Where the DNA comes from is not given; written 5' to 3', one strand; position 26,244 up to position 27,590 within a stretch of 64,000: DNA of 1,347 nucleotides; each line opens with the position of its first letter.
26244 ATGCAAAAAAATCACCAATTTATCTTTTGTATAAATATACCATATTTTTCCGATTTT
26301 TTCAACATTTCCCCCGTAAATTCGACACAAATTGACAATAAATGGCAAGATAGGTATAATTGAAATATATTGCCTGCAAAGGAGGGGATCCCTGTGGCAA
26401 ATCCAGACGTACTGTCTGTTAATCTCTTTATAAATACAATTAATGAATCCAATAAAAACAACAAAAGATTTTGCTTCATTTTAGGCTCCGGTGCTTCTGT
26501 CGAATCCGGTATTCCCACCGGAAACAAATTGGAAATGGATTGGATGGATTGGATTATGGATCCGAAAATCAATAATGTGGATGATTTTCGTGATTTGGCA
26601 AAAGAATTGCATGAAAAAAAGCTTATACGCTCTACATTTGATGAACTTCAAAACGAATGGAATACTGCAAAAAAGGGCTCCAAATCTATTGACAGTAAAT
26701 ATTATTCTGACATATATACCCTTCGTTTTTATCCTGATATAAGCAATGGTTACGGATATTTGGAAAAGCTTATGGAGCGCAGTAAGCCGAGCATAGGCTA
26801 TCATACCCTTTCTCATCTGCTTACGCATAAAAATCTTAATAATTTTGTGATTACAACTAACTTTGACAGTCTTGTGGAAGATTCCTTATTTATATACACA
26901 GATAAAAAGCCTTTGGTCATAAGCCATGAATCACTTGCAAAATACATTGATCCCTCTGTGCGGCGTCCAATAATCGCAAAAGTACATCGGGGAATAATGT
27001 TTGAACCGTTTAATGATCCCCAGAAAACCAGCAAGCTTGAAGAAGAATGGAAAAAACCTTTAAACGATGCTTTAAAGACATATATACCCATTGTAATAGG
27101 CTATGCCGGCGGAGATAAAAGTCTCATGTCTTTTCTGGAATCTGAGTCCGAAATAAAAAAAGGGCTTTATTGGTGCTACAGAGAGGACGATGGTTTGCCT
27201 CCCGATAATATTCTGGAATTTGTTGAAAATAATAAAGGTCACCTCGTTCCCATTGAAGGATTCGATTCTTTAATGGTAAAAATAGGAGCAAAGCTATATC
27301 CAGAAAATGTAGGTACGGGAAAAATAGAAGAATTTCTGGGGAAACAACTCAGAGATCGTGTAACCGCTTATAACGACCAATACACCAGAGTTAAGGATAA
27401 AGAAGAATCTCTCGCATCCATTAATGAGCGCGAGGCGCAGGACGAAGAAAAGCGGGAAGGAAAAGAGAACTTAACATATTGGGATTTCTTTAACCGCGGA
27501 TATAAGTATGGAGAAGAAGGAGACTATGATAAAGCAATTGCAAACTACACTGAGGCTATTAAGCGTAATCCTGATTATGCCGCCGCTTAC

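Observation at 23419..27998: Divergent gene pair: a 936-aa HD + GHKL ATPase protein and a SIR2-TPR protein, a candidate unnamed defence module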

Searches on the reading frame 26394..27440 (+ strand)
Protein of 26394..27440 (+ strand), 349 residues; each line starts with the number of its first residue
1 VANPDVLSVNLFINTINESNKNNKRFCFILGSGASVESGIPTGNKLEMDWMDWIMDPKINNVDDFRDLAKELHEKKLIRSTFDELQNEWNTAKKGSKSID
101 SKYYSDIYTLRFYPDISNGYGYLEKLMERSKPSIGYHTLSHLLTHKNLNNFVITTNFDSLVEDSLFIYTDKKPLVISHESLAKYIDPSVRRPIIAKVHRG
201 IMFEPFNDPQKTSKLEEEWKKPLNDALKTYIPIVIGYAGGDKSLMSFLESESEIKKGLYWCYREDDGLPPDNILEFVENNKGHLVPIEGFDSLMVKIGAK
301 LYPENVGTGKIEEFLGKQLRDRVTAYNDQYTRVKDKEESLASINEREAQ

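Call 24: search_solved_structures(query=window:26394-27440:+, max_evalue=1, show_alignments=1)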
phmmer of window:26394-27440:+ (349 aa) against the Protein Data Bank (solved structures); distinct sequences matched with E-value up to 1: 4.
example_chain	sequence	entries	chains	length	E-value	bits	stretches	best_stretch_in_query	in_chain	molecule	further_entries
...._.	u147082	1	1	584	1.4e-08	37.7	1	21-298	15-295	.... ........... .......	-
8jl0_A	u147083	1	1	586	1.4e-08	37.7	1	21-298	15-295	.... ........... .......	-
8in8_B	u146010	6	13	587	1.4e-08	37.7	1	21-298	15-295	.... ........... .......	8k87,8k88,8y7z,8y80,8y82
2hg7_A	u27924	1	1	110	0.55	12.7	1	37-87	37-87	Phage-like element PBSX protein xkdW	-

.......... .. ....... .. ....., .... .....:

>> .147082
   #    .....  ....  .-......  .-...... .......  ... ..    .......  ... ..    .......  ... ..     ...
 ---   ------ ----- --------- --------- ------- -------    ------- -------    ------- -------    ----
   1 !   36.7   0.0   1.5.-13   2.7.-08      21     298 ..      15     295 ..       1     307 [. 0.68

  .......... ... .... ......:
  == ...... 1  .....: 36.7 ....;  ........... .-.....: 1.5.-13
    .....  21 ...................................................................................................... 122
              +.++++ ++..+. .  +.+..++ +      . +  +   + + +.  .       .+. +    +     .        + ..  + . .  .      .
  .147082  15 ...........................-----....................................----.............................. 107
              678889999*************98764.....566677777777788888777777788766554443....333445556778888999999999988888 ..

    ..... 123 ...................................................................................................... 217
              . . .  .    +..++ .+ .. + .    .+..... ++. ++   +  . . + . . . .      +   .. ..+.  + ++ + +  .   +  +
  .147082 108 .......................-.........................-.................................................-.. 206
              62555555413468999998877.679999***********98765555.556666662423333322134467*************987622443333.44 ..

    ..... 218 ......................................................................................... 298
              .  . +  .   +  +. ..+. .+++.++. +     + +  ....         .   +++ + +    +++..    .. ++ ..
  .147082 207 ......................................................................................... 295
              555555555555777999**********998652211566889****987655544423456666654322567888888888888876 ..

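Call 25: find_homologous_proteins(query=window:26394-27440:+, max_evalue=0.00001)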
Query window:26394-27440:+ (349 aa): 801 proteins with E <= 0.00001 among 2292 candidates; the best 120 are listed.
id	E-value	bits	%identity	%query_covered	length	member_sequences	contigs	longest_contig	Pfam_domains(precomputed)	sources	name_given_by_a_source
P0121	1.1e-233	793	100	100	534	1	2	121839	PF13431.13,PF13414.13,PF13428.13,PF14559.13,PF13371.13,PF13289.13,PF00515.35,PF13424.13,PF13432.13,PF13181.13,PF01239.29,PF07719.24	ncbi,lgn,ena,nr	ncbi:MAG: tetratricopeptide repeat protein [Firmicutes bacterium]|nr:tetratricopeptide repeat protei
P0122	5.6e-117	409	55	95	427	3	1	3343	PF13289.13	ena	-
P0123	1.2e-116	408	53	99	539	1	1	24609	PF13431.13,PF13414.13,PF13176.13,PF13428.13,PF13374.13,PF14559.13,PF25575.1,PF13371.13,PF13289.13,PF00515.35,PF13424.13,PF13432.13,PF13181.13,PF07719.24,PF13174.13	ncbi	-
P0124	5.2e-115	403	53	97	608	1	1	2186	PF13431.13,PF13414.13,PF13428.13,PF14559.13,PF24575.2,PF25575.1,PF10516.16,PF13371.13,PF13289.13,PF00515.35,PF13424.13,PF21033.5,PF13432.13,PF13181.13,PF01239.29,PF07719.24,PF13174.13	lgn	-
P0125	8.3e-115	402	53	99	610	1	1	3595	PF13431.13,PF23914.2,PF13414.13,PF12569.15,PF13428.13,PF13374.13,PF14559.13,PF25575.1,PF13371.13,PF13289.13,PF00515.35,PF13424.13,PF21033.5,PF13432.13,PF13429.13,PF13181.13,PF01239.29,PF07719.24,PF13174.13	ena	-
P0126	1.3e-114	401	53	97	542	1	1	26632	PF25063.1,PF13431.13,PF13414.13,PF13428.13,PF13374.13,PF14559.13,PF25575.1,PF13371.13,PF13289.13,PF00515.35,PF13424.13,PF21033.5,PF13432.13,PF13181.13,PF01239.29,PF07719.24,PF13174.13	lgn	-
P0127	3.7e-114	400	53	99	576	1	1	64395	PF13431.13,PF23914.2,PF13414.13,PF13428.13,PF13374.13,PF14559.13,PF25575.1,PF13371.13,PF13289.13,PF00515.35,PF13424.13,PF21033.5,PF13432.13,PF13181.13,PF01239.29,PF07719.24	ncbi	-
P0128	6.0e-114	399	53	100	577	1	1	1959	PF13431.13,PF23914.2,PF13414.13,PF13428.13,PF13374.13,PF14559.13,PF25575.1,PF10516.16,PF13371.13,PF13289.13,PF00515.35,PF13424.13,PF21033.5,PF13432.13,PF13429.13,PF13181.13,PF07719.24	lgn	-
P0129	7.0e-114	399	54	97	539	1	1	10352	PF13431.13,PF13414.13,PF13428.13,PF13374.13,PF14559.13,PF25575.1,PF13371.13,PF13289.13,PF00515.35,PF13424.13,PF13432.13,PF13181.13,PF07719.24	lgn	-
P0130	7.6e-114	399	53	97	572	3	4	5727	PF13431.13,PF13414.13,PF13428.13,PF14559.13,PF25575.1,PF10516.16,PF13371.13,PF13289.13,PF00515.35,PF13424.13,PF13432.13,PF13181.13,PF01239.29,PF07719.24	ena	-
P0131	9.7e-114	398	53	98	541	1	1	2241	PF13431.13,PF13414.13,PF13428.13,PF14559.13,PF25575.1,PF13371.13,PF13289.13,PF00515.35,PF13424.13,PF21033.5,PF13432.13,PF13181.13,PF07719.24,PF13174.13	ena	-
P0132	2.8e-113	397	53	95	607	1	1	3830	PF25063.1,PF13431.13,PF23914.2,PF13414.13,PF13428.13,PF13374.13,PF14559.13,PF25575.1,PF10516.16,PF13371.13,PF13289.13,PF00515.35,PF13424.13,PF21033.5,PF13432.13,PF13181.13,PF01239.29,PF07719.24,PF13174.13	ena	-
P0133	5.2e-113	396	54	97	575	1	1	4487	PF13431.13,PF13414.13,PF13428.13,PF14559.13,PF25575.1,PF10516.16,PF13371.13,PF13289.13,PF00515.35,PF12895.14,PF13424.13,PF21033.5,PF13432.13,PF13181.13,PF07719.24,PF13174.13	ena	-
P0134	7.4e-113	395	52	100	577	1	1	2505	PF03704.24,PF13431.13,PF23914.2,PF13414.13,PF13428.13,PF13374.13,PF14559.13,PF25575.1,PF13371.13,PF13289.13,PF00515.35,PF13424.13,PF21033.5,PF13432.13,PF13181.13,PF07719.24,PF13174.13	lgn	-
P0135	1.0e-112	395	53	97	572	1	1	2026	PF13431.13,PF13414.13,PF13428.13,PF13374.13,PF14559.13,PF25575.1,PF10516.16,PF13371.13,PF13289.13,PF00515.35,PF13424.13,PF21033.5,PF13432.13,PF13181.13,PF01239.29,PF07719.24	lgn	-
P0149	7.6e-111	389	52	97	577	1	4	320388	PF13431.13,PF23914.2,PF13414.13,PF12569.15,PF13428.13,PF13374.13,PF14559.13,PF25575.1,PF13371.13,PF13289.13,PF09145.17,PF00515.35,PF13424.13,PF21033.5,PF13432.13,PF13181.13,PF01239.29,PF07719.24,PF13174.13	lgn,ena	-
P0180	9.2e-109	382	53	95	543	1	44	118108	PF13431.13,PF13414.13,PF13428.13,PF13374.13,PF14559.13,PF25575.1,PF10516.16,PF13371.13,PF13289.13,PF00515.35,PF13424.13,PF13432.13,PF13181.13,PF01239.29,PF07719.24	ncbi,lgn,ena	-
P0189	8.1e-108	379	52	100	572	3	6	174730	PF13431.13,PF13414.13,PF13428.13,PF14559.13,PF25575.1,PF10516.16,PF13371.13,PF13289.13,PF00515.35,PF13424.13,PF13432.13,PF13181.13,PF07719.24,PF13174.13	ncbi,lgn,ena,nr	ncbi:MAG: tetratricopeptide repeat protein [Clostridia bacterium]|nr:tetratricopeptide repeat protei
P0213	6.5e-106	373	50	99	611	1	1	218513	PF13414.13,PF12569.15,PF13374.13,PF24575.2,PF13289.13,PF00515.35,PF13424.13,PF13429.13,PF07719.24,PF13174.13,PF25063.1,PF13431.13,PF23914.2,PF13176.13,PF13428.13,PF14559.13,PF25575.1,PF10516.16,PF13371.13,PF17874.8,PF21033.5,PF13432.13,PF13181.13,PF01239.29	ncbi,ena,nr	ncbi:MAG: tetratricopeptide repeat protein [Lachnospiraceae bacterium]|nr:tetratricopeptide repeat p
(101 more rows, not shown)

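Call 26: find_encoding_contigs(protein=P0149, flank=8000, max_places=3)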
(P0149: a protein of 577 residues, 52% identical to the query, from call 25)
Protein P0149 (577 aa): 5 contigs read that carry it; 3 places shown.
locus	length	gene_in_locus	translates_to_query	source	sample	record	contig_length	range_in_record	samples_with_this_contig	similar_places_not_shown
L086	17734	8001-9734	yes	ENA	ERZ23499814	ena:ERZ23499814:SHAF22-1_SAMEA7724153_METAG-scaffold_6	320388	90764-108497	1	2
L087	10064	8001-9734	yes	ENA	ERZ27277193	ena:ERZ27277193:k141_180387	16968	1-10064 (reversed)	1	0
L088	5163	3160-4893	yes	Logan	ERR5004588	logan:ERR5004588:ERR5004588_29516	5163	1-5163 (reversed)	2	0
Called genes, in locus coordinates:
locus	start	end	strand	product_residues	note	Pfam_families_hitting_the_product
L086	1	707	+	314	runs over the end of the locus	PF00551:Formyl_trans_N, PF02911:Formyl_trans_C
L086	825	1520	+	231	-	PF04298:Zn_peptidase_2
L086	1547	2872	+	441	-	PF01029:NusB, PF22458:RsmF-B_ferredox, PF01728:FtsJ (weak), PF01189:Methyltr_RsmB-F, PF09445:Methyltransf_15 (weak)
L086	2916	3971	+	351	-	PF21016:RlmN_N, PF04055:Radical_SAM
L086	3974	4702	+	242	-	PF00481:PP2C, PF13672:PP2C_2, PF07228:SpoIIE (weak)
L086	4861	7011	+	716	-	-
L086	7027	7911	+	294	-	PF16745:RsgA_N, PF03193:RsgA_GTPase, PF01926:MMR_HSR1 (weak)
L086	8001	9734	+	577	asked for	PF13414:TPR_11, PF00515:TPR_1, PF07719:TPR_2, PF13181:TPR_8, PF13414:TPR_11, PF00515:TPR_1, PF13424:TPR_12, PF13432:TPR_16, +28 more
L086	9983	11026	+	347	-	PF00004:AAA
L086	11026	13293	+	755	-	PF00082:Peptidase_S8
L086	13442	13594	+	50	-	-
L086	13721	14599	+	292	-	PF00892:EamA, PF06027:SLC35F (faint), PF00892:EamA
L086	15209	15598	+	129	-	-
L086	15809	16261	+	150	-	PF09346:SMI1_KNR4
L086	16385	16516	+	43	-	-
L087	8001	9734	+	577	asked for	PF13414:TPR_11, PF00515:TPR_1, PF07719:TPR_2, PF13181:TPR_8, PF13414:TPR_11, PF00515:TPR_1, PF13424:TPR_12, PF13432:TPR_16, +28 more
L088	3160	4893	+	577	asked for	PF13414:TPR_11, PF00515:TPR_1, PF07719:TPR_2, PF13181:TPR_8, PF13414:TPR_11, PF00515:TPR_1, PF13424:TPR_12, PF13432:TPR_16, +28 more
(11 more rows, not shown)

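Call 27: find_encoding_contigs(protein=P0180, flank=8000, max_places=4)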
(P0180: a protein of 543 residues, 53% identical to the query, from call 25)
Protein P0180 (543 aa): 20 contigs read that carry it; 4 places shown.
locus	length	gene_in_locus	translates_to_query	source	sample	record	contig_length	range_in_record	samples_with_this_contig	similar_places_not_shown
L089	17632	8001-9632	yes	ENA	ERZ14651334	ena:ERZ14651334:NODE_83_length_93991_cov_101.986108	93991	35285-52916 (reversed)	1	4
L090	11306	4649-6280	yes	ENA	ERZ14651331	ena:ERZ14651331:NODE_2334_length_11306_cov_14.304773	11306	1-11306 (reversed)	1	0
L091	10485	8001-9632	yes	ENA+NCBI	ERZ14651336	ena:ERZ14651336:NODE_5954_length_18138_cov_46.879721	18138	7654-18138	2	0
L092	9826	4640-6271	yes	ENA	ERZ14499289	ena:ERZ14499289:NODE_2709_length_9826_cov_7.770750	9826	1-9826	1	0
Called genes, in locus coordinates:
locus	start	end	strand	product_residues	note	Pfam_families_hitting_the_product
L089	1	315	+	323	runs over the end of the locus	PF01207:Dus, PF01180:DHO_dh (faint)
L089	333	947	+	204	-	PF07638:Sigma70_ECF, PF04542:Sigma70_r2, PF08281:Sigma70_r4_2, PF04545:Sigma70_r4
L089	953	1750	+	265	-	PF13490:zf-HC2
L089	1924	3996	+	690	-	PF00009:GTP_EFTU, PF03144:GTP_EFTU_D2, PF22042:EF-G_D2, PF14492:EFG_III, PF16658:RF3_C (weak), PF03764:EFG_IV, PF00679:EFG_C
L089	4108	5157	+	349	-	PF01263:Aldose_epim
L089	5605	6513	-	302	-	PF02899:Phage_int_SAM_1, PF00589:Phage_integrase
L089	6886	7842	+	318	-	PF02558:ApbA, PF08546:ApbA_C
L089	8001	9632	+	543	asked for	PF13414:TPR_11, PF13432:TPR_16, PF00515:TPR_1, PF13424:TPR_12, PF13432:TPR_16, PF00515:TPR_1, PF07719:TPR_2, PF13181:TPR_8, +18 more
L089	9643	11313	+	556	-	PF00571:CBS (weak), PF07085:DRTGG, PF01368:DHH, PF00571:CBS, PF02833:DHHA2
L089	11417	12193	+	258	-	PF03932:CutC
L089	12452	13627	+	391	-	PF01547:SBP_bac_1, PF13531:SBP_bac_11, PF13416:SBP_bac_8, PF13343:SBP_bac_6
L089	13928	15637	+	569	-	PF00528:BPD_transp_1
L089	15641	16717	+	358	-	PF00005:ABC_tran, PF08402:TOBE_2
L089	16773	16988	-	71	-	PF11518:DUF3221 (weak)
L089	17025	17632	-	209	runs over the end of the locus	PF02223:Thymidylate_kin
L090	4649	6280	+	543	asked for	PF13414:TPR_11, PF13432:TPR_16, PF00515:TPR_1, PF13424:TPR_12, PF13432:TPR_16, PF00515:TPR_1, PF07719:TPR_2, PF13181:TPR_8, +18 more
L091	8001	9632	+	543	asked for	PF13414:TPR_11, PF13432:TPR_16, PF00515:TPR_1, PF13424:TPR_12, PF13432:TPR_16, PF00515:TPR_1, PF07719:TPR_2, PF13181:TPR_8, +18 more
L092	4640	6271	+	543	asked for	PF13414:TPR_11, PF13432:TPR_16, PF00515:TPR_1, PF13424:TPR_12, PF13432:TPR_16, PF00515:TPR_1, PF07719:TPR_2, PF13181:TPR_8, +18 more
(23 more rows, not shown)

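Call 28: find_encoding_contigs(protein=P0123, flank=8000, max_places=2)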
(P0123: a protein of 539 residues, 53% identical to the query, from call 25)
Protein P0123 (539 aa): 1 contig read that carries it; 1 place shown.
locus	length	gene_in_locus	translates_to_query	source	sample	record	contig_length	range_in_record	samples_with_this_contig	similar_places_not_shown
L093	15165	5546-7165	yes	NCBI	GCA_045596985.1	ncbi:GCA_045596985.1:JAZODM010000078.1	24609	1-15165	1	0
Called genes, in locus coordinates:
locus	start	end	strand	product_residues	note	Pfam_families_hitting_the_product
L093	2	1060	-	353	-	?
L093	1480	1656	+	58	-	-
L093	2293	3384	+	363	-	-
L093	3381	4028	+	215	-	-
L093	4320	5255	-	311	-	PF02129:Peptidase_S15 (faint), PF12146:Hydrolase_4 (faint), PF00561:Abhydrolase_1 (faint), PF00326:Peptidase_S9 (weak)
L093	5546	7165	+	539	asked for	PF13289:SIR2_2, PF13414:TPR_11, PF13414:TPR_11, PF13424:TPR_12, PF13432:TPR_16, PF00515:TPR_1, PF13414:TPR_11, PF13424:TPR_12, +15 more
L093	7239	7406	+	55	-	-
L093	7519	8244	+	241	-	PF03808:Glyco_tran_WecG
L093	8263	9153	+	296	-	PF09924:LPG_synthase_C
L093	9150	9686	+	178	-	PF01965:DJ-1_PfpI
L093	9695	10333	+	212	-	PF01135:PCMT, PF01596:Methyltransf_3, PF13847:Methyltransf_31 (weak), PF13578:Methyltransf_24, PF13649:Methyltransf_25 (weak)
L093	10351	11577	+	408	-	PF01136:Peptidase_U32, PF16325:Peptidase_U32_C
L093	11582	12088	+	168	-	PF02075:RuvC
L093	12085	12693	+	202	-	PF01330:RuvA_N, PF00633:HHH (faint), PF14520:HHH_5, PF07499:RuvA_C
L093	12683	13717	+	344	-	PF05496:RuvB_N, PF13191:AAA_16 (faint), PF00004:AAA, PF07728:AAA_5 (weak), PF17864:AAA_lid_4, PF05491:WHD_RuvB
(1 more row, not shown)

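Call 50: find_encoding_contigs(protein=P0121, flank=10000, max_places=4)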
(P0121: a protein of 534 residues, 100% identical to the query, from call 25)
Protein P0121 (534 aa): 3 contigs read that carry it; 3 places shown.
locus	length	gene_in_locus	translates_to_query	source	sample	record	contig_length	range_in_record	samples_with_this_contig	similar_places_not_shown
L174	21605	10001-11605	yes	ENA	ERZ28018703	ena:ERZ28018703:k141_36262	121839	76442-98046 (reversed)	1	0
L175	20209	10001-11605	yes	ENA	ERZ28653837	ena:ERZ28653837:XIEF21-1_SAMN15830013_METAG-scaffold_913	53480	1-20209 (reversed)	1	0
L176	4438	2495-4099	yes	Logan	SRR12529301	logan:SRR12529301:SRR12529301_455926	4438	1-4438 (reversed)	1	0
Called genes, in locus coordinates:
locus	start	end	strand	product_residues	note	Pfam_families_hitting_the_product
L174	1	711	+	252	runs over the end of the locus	-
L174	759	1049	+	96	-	PF00216:Bac_DNA_binding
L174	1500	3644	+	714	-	PF19407:DUF5979, PF24547:DUF7601, PF19407:DUF5979, PF24547:DUF7601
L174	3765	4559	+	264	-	PF04203:Sortase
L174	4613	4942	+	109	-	-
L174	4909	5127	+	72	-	-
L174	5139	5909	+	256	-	PF01582:TIR, PF13676:TIR_2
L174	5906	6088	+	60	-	-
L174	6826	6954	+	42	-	-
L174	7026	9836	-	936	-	PF24391:HD-CE, PF13589:HATPase_c_3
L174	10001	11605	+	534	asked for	PF00515:TPR_1, PF13432:TPR_16, PF13414:TPR_11, PF13414:TPR_11, PF00515:TPR_1, PF13414:TPR_11, PF13431:TPR_17, PF00515:TPR_1, +12 more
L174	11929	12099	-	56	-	PF04014:MazE_antitoxin (weak)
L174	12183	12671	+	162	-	-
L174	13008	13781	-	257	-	PF00290:Trp_syntA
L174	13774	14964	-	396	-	PF00291:PALP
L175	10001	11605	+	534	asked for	PF00515:TPR_1, PF13432:TPR_16, PF13414:TPR_11, PF13414:TPR_11, PF00515:TPR_1, PF13414:TPR_11, PF13431:TPR_17, PF00515:TPR_1, +12 more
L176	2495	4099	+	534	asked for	PF00515:TPR_1, PF13432:TPR_16, PF13414:TPR_11, PF13414:TPR_11, PF00515:TPR_1, PF13414:TPR_11, PF13431:TPR_17, PF00515:TPR_1, +12 more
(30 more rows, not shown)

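Call 82: find_encoding_contigs(protein=P0189, flank=7000, max_places=2)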
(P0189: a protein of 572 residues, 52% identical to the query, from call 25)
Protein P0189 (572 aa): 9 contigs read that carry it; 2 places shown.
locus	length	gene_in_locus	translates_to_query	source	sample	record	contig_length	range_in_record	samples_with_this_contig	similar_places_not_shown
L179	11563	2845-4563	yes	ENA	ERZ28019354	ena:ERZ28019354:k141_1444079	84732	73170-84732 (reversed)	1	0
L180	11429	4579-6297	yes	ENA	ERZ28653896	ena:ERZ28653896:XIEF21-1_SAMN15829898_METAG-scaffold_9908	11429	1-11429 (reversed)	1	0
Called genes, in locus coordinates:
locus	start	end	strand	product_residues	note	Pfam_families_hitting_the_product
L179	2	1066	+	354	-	?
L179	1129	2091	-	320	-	PF01636:APH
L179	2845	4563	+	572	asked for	PF13289:SIR2_2, PF25575:TPR_BSK1_C (weak), PF00515:TPR_1, PF07719:TPR_2 (weak), PF13414:TPR_11, PF00515:TPR_1, PF07719:TPR_2, PF13181:TPR_8, +12 more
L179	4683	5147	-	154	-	PF00583:Acetyltransf_1, PF13302:Acetyltransf_3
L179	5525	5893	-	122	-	-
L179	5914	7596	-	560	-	PF01636:APH, PF00069:Pkinase (weak)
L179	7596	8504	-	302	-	PF03881:Fructosamin_kin, PF01636:APH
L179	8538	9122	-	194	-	PF01694:Rhomboid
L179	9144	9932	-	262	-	PF01261:AP_endonuc_2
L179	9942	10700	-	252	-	PF01209:Ubie_methyltran (weak), PF13847:Methyltransf_31, PF08241:Methyltransf_11, PF13649:Methyltransf_25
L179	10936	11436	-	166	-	PF04397:LytTR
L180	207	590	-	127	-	PF14198:TnpV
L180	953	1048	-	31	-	-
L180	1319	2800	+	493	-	PF00239:Resolvase, PF07508:Recombinase, PF13408:Zn_ribbon_recom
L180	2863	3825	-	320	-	PF01636:APH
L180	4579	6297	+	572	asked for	PF13289:SIR2_2, PF25575:TPR_BSK1_C (weak), PF00515:TPR_1, PF07719:TPR_2 (weak), PF13414:TPR_11, PF00515:TPR_1, PF07719:TPR_2, PF13181:TPR_8, +12 more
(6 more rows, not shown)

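Call 83: find_encoding_contigs(protein=P0213, flank=7000, max_places=2)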
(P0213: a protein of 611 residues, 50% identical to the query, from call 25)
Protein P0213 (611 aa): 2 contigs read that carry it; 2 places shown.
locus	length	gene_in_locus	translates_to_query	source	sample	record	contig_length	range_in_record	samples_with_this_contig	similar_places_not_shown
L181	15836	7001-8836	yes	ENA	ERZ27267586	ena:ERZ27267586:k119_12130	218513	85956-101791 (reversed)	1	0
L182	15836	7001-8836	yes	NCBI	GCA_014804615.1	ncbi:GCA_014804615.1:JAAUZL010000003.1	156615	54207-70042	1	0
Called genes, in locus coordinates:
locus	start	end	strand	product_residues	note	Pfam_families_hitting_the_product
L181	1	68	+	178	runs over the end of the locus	PF13302:Acetyltransf_3, PF00583:Acetyltransf_1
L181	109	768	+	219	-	-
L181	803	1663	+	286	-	PF04439:Adenyl_transf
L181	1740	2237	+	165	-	PF13302:Acetyltransf_3 (weak), PF00583:Acetyltransf_1, PF13673:Acetyltransf_10 (weak), PF13508:Acetyltransf_7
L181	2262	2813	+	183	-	PF01569:PAP2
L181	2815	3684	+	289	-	PF04055:Radical_SAM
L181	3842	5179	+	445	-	PF01554:MatE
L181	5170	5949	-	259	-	PF05401:NodS (weak), PF08003:Methyltransf_9, PF13489:Methyltransf_23, PF05175:MTS, PF13847:Methyltransf_31, PF08241:Methyltransf_11, PF08242:Methyltransf_12, PF13649:Methyltransf_25, +2 more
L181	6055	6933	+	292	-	PF00126:HTH_1, PF03466:LysR_substrate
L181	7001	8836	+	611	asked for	PF13289:SIR2_2, PF13432:TPR_16, PF00515:TPR_1, PF07719:TPR_2, PF13181:TPR_8, PF13414:TPR_11, PF13424:TPR_12, PF13431:TPR_17, +39 more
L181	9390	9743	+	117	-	PF04297:UPF0122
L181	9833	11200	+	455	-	PF02881:SRP54_N, PF06414:Zeta_toxin (weak), PF00448:SRP54, PF01656:CbiA (weak), PF13671:AAA_33 (weak), PF02978:SRP_SPB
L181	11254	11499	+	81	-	PF00886:Ribosomal_S16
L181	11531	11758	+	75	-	PF13083:KH_KhpA-B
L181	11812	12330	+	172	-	PF01782:RimM, PF05239:PRC, PF24986:PRC_RimM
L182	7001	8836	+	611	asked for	PF13289:SIR2_2, PF13432:TPR_16, PF00515:TPR_1, PF07719:TPR_2, PF13181:TPR_8, PF13414:TPR_11, PF13424:TPR_12, PF13431:TPR_17, +39 more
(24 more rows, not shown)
